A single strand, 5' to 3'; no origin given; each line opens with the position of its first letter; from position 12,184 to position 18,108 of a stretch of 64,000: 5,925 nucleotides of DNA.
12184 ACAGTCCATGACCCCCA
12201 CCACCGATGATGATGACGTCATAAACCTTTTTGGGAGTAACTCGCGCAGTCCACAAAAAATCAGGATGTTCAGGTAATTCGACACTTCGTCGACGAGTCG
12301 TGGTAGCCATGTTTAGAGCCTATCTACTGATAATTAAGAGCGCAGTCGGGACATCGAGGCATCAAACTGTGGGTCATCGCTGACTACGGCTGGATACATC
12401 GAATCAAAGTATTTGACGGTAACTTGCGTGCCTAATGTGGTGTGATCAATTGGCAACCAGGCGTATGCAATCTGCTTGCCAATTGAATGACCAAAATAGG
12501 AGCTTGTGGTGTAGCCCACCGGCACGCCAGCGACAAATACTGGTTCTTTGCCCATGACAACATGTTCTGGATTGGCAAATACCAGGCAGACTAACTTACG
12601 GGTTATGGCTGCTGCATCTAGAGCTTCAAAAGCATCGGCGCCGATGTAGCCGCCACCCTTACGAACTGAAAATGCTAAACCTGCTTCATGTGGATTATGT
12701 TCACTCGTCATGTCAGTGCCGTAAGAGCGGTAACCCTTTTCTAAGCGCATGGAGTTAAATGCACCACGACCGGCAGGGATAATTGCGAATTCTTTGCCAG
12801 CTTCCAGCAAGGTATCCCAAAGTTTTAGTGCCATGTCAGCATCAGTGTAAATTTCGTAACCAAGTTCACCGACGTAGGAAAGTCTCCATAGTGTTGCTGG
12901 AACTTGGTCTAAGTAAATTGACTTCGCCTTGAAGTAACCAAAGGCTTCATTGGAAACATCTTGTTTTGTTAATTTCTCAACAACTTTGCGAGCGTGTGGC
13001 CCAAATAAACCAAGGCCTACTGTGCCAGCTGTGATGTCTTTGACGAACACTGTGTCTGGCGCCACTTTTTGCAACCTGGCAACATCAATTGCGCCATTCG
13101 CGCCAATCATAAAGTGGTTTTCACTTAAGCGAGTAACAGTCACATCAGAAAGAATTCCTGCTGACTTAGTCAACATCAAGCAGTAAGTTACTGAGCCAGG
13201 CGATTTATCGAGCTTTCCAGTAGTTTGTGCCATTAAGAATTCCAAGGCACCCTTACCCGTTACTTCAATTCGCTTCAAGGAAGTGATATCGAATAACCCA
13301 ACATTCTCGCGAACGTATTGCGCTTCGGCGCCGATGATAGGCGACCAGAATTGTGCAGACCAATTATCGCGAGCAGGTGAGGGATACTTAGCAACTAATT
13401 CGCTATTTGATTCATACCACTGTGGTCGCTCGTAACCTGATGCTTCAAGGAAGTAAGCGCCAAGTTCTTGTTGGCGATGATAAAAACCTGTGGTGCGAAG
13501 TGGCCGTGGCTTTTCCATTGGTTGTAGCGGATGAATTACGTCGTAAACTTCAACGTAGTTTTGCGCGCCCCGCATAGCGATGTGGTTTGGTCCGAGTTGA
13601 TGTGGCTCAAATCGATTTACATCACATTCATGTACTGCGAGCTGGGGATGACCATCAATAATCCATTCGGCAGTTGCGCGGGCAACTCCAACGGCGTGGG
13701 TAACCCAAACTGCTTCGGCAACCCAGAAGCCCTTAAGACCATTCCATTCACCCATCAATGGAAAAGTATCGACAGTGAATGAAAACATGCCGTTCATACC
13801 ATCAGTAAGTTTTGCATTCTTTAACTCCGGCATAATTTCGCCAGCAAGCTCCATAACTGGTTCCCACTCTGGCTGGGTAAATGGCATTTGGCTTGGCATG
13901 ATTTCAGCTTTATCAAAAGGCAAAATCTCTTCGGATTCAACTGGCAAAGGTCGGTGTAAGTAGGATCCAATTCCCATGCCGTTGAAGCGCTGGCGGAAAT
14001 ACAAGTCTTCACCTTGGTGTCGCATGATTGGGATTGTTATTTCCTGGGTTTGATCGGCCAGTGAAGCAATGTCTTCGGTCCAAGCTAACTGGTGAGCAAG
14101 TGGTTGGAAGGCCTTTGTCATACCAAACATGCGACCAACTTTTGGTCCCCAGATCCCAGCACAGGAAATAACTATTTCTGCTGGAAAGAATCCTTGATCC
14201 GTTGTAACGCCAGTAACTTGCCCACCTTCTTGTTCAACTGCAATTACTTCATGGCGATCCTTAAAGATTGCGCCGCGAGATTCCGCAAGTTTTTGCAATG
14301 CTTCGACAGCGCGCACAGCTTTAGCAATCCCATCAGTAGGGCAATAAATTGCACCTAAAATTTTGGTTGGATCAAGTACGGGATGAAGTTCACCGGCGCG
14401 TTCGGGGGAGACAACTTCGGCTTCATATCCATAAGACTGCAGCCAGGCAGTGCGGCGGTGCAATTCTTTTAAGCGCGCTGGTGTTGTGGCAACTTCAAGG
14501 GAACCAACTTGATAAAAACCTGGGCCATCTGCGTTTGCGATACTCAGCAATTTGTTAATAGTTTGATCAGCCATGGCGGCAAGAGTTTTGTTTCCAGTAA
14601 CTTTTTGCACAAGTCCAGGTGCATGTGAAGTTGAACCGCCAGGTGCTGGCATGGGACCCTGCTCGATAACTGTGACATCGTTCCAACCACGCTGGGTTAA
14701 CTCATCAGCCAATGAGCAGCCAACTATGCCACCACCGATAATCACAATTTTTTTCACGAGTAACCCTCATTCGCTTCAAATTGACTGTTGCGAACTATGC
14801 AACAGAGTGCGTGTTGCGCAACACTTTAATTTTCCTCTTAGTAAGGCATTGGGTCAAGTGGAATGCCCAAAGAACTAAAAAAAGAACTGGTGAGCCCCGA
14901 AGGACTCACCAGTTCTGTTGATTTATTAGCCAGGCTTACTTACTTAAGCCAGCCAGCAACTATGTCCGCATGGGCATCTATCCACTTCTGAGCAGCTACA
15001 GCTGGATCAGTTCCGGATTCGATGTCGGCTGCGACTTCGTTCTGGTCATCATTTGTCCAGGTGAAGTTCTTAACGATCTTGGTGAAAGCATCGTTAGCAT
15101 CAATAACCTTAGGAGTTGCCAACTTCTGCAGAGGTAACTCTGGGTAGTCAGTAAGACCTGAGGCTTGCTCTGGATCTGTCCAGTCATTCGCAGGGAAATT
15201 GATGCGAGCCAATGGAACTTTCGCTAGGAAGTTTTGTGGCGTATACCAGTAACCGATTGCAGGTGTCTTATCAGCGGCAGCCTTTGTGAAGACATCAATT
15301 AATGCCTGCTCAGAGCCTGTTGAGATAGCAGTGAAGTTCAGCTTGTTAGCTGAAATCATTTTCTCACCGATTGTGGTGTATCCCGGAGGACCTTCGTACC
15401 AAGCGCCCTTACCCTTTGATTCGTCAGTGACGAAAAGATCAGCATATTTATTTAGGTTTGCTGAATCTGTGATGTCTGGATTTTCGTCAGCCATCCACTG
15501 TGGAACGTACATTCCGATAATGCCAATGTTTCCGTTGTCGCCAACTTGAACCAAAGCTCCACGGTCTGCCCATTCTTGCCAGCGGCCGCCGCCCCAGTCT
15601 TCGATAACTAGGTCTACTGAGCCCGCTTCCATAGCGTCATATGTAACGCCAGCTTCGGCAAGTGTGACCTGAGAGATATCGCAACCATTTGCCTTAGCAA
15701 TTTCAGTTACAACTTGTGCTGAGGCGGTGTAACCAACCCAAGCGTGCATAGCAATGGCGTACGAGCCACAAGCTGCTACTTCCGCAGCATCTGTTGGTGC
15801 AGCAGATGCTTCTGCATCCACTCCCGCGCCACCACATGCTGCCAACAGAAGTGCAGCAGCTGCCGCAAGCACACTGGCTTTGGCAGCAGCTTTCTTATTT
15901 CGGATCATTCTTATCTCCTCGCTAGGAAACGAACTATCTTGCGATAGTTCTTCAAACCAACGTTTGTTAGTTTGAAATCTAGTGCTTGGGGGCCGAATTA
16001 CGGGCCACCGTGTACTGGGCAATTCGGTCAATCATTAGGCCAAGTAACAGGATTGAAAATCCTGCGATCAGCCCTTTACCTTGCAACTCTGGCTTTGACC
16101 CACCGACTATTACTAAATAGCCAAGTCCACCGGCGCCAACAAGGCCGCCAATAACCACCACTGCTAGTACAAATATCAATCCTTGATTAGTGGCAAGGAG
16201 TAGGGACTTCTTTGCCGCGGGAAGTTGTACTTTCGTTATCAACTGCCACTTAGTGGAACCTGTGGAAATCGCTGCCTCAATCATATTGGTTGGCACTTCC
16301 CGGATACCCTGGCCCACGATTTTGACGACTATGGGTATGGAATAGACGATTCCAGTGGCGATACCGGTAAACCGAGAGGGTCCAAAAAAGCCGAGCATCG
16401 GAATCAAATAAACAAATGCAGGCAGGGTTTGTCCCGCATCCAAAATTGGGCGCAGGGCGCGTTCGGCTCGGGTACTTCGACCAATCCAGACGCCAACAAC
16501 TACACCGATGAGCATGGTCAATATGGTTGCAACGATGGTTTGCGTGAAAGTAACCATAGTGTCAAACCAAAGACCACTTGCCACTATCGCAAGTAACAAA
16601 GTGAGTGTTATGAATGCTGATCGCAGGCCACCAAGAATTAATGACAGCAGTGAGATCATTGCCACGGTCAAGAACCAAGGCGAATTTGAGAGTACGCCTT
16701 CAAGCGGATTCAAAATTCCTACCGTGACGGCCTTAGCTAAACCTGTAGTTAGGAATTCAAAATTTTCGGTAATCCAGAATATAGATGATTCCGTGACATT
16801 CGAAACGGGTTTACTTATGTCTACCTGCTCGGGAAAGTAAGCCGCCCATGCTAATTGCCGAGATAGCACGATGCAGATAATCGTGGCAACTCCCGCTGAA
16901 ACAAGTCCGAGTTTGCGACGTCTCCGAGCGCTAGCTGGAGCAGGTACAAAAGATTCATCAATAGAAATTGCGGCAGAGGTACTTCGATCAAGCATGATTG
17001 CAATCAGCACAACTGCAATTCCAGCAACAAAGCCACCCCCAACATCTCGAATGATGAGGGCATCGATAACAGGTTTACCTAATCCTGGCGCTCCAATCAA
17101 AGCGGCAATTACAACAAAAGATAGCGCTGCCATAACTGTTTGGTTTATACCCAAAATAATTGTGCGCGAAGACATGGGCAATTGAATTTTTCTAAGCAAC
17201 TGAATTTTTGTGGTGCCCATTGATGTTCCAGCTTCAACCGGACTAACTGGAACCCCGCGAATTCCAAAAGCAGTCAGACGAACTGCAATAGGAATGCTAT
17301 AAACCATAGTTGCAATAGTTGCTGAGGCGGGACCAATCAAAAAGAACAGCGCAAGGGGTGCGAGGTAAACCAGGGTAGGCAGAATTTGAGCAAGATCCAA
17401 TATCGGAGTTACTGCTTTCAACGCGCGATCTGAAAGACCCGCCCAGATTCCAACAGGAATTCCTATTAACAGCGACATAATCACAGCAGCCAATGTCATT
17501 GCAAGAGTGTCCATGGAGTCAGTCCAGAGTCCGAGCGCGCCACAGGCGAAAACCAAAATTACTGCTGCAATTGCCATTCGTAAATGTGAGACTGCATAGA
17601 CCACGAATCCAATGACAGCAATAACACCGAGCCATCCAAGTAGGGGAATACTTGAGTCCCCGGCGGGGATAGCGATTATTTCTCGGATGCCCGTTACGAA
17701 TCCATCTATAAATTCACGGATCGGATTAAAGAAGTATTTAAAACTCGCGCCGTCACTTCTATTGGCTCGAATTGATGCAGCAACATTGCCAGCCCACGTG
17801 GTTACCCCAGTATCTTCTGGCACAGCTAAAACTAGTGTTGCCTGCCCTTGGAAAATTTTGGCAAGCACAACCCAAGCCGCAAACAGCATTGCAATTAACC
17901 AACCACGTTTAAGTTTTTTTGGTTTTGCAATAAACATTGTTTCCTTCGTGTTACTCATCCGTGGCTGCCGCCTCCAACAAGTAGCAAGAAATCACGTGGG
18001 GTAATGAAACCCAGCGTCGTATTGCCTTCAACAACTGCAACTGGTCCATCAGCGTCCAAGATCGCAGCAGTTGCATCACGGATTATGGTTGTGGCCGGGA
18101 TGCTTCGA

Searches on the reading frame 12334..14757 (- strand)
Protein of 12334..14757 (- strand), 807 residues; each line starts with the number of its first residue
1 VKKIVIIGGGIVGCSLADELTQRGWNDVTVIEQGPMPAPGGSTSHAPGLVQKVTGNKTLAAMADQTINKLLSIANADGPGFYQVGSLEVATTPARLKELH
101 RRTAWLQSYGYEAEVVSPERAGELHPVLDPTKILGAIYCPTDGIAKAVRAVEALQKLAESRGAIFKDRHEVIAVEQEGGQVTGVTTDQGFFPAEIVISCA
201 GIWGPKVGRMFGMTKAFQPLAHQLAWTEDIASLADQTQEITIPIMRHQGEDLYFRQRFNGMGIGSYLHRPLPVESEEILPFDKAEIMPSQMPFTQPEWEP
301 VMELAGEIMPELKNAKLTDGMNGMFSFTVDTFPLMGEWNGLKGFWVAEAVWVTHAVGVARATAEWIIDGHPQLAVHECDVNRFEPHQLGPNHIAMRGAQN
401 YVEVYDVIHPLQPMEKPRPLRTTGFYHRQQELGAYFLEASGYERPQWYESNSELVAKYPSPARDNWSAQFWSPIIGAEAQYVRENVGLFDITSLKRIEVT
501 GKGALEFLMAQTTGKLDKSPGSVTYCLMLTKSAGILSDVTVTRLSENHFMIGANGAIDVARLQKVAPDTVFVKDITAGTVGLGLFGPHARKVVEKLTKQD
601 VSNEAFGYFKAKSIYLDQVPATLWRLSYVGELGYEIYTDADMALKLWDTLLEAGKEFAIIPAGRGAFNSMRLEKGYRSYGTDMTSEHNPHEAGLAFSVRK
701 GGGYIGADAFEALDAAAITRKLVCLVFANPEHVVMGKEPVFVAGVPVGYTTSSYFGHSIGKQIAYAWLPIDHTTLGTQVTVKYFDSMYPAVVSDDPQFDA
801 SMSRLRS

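Call 14: search_protein_families(library=pfam, proteins=[window:12334-14757:-], max_evalue=0.00001)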
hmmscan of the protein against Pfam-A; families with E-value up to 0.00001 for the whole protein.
window:12334-14757:- (807 aa): 5 families
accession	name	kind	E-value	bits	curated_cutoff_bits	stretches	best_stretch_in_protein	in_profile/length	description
PF01571.26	GCV_T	-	2.4e-75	253.5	25.6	1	425-696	1-254/255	Aminomethyltransferase folate-binding domain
PF01266.30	DAO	-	5.2e-52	178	27.9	1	3-365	1-353/353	FAD dependent oxidoreductase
PF08669.17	GCV_T_C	-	4.5e-20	71.8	25.9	1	720-799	1-80/80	Glycine cleavage T-protein C-terminal barrel domain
PF16350.10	FAO_M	-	7.3e-19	68.1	27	1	368-422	1-55/56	FAD dependent oxidoreductase central domain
PF00070.33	Pyr_redox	-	8.7e-08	33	22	0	3-38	1-35/82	Pyridine nucleotide-disulphide oxidoreductase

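Call 57: search_protein_families(library=ncbifam, proteins=[window:12334-14757:-], max_evalue=1e-10)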
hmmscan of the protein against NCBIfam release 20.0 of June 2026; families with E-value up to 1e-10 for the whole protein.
window:12334-14757:- (807 aa): 12 families
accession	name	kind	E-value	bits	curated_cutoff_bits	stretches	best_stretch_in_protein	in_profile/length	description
TIGR01372.1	soxA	subfamily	6.1e-54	183.2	1164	1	418-806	605-995/996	sarcosine oxidase subunit alpha family protein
NF001567.0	PRK00389.1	subfamily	6.5e-53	180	300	1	477-800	36-355/359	glycine cleavage system aminomethyltransferase GcvT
NF053776.1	TmaoDeMthMsil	equivalog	1.3e-46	159.5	1100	1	448-806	391-762/763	trimethylamine N-oxide demethylase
TIGR00528.1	gcvT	equivalog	1.4e-42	145.9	235.85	1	477-793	34-355/362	glycine cleavage system aminomethyltransferase GcvT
NF010093.0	PRK13579.1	equivalog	2.2e-40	138.6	459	1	477-796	43-362/371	glycine cleavage system aminomethyltransferase GcvT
NF009133.0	PRK12486.1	equivalog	1.8e-29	102.8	410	1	476-795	45-366/369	dimethylsulfoniopropionate demethylase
TIGR02352.1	thiamin_ThiO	equivalog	8.3e-26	90.9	250.8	1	4-225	1-228/351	glycine oxidase ThiO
NF001933.0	PRK00711.1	subfamily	3.2e-18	66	383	1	82-219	133-272/429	D-amino acid dehydrogenase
NF008425.0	PRK11259.1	equivalog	2.1e-15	56.6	257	1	4-253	7-252/377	N-methyl-L-tryptophan oxidase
TIGR03364.1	HpnW_proposed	hypoth_equivalog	2.5e-15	56.4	285.1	1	3-201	2-194/365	TIGR03364 family FAD-dependent oxidoreductase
NF008726.1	PRK11728.1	equivalog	6.8e-15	54.8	299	1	3-218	2-216/389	L-2-hydroxyglutarate oxidase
TIGR01377.1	soxA_mon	subfamily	4.3e-13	48.8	479.65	1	4-241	3-238/381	amino oxidase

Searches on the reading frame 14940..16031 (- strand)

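Call 5: search_protein_families(library=pfam, proteins=[window:14940-16031:-])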
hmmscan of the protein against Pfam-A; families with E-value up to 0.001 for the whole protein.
window:14940-16031:- (363 aa): 1 family
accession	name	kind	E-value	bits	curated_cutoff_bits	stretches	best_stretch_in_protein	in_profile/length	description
PF04069.17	OpuAC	-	1.6e-33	116.9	21.2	1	93-352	5-256/257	Substrate binding domain of ABC-type glycine betaine transport system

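Call 57: search_protein_families(library=ncbifam, proteins=[window:14940-16031:-], max_evalue=1e-10)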
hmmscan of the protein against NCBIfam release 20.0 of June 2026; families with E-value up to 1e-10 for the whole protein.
window:14940-16031:- (363 aa): 0 families

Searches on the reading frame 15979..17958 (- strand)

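Call 5: search_protein_families(library=pfam, proteins=[window:15979-17958:-])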
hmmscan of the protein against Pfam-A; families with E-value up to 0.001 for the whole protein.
window:15979-17958:- (659 aa): 1 family
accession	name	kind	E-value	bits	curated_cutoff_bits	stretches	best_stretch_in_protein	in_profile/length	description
PF00528.27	BPD_transp_1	-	1.1e-35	123.5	26.4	2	485-653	1-181/184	Binding-protein-dependent transport system inner membrane component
